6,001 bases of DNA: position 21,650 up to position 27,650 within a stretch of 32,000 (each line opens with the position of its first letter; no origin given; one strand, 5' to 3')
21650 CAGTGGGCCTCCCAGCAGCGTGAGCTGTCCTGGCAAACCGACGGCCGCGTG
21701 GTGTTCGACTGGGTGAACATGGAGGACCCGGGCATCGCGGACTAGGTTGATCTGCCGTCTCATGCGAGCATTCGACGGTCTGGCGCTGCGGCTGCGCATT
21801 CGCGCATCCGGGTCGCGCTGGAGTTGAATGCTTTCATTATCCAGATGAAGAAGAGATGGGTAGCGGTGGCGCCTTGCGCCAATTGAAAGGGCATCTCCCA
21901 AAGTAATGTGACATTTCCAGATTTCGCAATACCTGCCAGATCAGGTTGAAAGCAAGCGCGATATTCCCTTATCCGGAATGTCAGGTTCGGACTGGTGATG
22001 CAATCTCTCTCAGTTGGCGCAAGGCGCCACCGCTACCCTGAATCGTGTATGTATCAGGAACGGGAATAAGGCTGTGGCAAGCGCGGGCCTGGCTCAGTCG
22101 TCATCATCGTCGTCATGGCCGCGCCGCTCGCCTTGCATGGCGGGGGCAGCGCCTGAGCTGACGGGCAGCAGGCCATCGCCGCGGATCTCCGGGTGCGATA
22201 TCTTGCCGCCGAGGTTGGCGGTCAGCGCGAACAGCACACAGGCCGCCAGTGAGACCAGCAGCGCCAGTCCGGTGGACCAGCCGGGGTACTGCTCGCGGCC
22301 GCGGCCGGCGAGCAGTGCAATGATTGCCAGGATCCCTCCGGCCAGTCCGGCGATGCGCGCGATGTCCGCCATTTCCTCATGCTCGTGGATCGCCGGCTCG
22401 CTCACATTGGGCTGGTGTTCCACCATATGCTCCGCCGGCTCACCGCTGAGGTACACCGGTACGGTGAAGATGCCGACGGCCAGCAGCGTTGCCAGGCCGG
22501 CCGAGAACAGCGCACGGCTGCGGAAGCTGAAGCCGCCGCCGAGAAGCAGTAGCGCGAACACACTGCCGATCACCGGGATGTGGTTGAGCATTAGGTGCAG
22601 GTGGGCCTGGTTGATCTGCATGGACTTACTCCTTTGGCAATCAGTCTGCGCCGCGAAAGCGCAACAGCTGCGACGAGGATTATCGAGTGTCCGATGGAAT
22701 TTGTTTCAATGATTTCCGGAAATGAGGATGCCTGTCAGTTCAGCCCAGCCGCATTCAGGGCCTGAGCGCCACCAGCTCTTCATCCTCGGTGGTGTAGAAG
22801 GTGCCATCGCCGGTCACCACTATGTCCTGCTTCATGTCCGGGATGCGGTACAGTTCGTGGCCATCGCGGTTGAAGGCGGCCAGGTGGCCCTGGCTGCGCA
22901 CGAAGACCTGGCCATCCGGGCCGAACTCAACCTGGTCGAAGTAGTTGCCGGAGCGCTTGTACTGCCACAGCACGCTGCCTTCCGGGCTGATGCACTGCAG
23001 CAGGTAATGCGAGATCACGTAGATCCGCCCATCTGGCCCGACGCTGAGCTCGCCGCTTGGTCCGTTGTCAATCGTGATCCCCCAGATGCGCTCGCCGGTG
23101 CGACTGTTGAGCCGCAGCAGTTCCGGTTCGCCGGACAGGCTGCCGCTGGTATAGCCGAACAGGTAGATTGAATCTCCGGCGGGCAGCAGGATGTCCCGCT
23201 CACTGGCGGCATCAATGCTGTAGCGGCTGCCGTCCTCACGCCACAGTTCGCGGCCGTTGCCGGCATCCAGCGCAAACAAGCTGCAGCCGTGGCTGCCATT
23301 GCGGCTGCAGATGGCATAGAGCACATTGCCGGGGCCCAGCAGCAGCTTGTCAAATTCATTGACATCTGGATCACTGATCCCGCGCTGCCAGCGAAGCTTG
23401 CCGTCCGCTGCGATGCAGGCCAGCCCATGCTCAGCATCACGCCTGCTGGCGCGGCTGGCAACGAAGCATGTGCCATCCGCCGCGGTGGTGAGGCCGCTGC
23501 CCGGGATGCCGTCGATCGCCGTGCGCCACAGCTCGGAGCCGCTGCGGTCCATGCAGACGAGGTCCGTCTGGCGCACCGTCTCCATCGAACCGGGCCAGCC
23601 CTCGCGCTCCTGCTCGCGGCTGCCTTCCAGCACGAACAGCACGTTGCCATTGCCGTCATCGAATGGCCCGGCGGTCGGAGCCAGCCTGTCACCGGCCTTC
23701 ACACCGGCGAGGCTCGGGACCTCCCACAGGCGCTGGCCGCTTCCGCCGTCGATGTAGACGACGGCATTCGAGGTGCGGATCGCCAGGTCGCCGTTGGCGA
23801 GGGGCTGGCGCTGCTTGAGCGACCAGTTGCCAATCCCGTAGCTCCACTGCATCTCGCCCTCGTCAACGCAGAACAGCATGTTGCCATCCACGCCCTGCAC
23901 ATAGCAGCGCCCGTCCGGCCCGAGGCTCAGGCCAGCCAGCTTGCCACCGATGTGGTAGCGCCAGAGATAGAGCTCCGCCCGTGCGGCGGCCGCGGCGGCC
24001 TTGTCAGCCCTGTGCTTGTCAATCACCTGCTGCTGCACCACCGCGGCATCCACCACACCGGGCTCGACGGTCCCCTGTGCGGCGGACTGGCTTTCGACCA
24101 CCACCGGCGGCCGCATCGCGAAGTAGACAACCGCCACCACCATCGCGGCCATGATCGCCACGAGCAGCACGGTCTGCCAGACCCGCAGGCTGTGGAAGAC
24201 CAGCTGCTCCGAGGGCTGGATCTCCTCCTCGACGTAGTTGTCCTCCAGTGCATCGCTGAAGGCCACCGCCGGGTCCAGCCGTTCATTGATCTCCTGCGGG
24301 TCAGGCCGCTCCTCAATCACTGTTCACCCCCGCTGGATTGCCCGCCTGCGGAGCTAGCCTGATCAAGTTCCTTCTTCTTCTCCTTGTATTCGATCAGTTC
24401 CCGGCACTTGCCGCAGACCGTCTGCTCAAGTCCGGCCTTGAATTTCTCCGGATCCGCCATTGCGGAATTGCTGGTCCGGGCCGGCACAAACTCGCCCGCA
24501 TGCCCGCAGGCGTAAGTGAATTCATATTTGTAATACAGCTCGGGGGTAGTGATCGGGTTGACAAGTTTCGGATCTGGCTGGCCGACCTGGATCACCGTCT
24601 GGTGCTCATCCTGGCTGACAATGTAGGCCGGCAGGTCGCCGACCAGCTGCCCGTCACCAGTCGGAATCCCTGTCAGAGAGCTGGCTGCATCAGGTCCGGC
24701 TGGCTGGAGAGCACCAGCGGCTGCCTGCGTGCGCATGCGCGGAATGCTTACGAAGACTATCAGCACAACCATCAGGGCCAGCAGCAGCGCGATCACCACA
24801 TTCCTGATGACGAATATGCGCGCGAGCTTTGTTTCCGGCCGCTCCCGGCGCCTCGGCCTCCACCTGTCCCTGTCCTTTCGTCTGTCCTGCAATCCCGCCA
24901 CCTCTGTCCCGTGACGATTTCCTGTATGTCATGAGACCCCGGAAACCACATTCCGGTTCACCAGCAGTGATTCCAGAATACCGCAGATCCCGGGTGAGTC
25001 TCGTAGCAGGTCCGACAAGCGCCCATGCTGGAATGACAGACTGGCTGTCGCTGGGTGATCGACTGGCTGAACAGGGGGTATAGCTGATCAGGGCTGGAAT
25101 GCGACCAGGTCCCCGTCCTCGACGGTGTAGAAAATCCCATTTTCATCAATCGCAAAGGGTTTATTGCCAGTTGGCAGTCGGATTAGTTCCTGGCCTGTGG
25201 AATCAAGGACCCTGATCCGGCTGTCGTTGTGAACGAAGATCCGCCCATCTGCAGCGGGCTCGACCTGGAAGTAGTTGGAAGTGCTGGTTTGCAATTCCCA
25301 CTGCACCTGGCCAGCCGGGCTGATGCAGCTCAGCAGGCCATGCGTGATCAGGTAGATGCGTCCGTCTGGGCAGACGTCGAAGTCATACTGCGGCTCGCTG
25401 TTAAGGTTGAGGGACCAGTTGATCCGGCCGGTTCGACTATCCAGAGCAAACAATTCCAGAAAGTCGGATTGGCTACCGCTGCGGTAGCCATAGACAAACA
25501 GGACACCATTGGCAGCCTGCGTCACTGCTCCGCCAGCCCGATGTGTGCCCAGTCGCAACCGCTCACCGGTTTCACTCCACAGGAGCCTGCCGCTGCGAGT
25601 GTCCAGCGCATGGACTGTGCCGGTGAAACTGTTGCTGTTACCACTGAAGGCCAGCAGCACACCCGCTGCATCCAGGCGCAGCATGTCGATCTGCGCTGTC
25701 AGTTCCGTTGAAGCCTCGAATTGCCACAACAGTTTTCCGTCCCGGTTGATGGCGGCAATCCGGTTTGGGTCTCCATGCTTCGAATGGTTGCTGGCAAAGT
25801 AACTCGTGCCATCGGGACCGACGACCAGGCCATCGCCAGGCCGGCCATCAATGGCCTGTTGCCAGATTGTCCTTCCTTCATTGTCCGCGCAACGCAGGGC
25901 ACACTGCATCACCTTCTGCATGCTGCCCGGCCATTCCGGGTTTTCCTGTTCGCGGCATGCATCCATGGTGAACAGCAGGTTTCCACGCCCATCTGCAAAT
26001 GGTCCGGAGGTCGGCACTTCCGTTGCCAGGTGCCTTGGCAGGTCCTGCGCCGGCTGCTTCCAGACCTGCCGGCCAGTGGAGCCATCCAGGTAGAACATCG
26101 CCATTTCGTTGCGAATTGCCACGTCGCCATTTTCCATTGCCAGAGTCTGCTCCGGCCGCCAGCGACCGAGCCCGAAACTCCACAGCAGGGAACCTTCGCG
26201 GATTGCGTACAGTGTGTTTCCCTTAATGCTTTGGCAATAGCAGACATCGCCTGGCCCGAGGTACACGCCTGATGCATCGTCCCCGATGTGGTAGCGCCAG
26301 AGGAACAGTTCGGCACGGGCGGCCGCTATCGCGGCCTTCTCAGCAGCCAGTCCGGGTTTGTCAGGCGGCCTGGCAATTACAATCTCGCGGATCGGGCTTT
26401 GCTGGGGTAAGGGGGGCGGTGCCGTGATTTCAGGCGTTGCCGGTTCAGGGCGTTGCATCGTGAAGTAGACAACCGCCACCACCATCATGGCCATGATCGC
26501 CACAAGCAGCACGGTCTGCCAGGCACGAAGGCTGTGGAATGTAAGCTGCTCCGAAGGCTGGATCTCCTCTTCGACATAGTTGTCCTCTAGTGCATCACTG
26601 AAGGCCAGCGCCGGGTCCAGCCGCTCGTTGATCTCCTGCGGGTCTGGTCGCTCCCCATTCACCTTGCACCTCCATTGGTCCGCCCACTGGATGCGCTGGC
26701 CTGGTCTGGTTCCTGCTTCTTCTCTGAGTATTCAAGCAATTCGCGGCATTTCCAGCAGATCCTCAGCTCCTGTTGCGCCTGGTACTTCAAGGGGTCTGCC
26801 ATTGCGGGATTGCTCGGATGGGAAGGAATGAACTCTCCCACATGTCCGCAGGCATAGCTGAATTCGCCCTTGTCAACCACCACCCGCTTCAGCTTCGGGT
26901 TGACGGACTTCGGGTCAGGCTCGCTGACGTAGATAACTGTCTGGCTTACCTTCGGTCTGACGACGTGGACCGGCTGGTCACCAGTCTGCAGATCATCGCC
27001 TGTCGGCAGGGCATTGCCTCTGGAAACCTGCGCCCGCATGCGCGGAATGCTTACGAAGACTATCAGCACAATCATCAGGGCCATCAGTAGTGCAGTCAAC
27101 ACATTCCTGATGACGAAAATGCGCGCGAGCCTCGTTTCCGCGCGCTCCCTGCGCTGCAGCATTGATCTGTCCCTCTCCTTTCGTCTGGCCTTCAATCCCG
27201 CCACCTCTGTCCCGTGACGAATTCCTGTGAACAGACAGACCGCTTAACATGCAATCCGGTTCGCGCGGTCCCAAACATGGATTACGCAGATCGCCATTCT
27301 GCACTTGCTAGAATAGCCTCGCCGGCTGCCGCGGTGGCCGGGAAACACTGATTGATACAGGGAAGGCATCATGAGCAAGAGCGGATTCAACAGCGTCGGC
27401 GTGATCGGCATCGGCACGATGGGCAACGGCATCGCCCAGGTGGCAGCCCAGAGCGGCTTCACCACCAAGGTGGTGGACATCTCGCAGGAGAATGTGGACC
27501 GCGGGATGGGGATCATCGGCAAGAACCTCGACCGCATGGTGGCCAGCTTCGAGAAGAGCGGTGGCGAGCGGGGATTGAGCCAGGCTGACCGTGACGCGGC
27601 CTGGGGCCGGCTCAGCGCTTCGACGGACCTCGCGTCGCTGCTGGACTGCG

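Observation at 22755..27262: Tandemly duplicated two-gene membrane cassette that matches no system I recognise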

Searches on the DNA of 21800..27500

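Call 70: search_rna_families(source=window, start=21800, end=27500, threshold=evalue, max_evalue=1)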
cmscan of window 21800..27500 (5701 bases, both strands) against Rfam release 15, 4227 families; matches with E-value up to 1: 2.
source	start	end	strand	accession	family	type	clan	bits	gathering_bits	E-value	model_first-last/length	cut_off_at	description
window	22229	22310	-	RF00223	IRES_Bip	Cis-reg; IRES;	-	13.9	40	0.49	1-263/263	no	bip internal ribosome entry site (IRES)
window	23089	23223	+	RF00223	IRES_Bip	Cis-reg; IRES;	-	13.4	40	0.75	1-263/263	no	bip internal ribosome entry site (IRES)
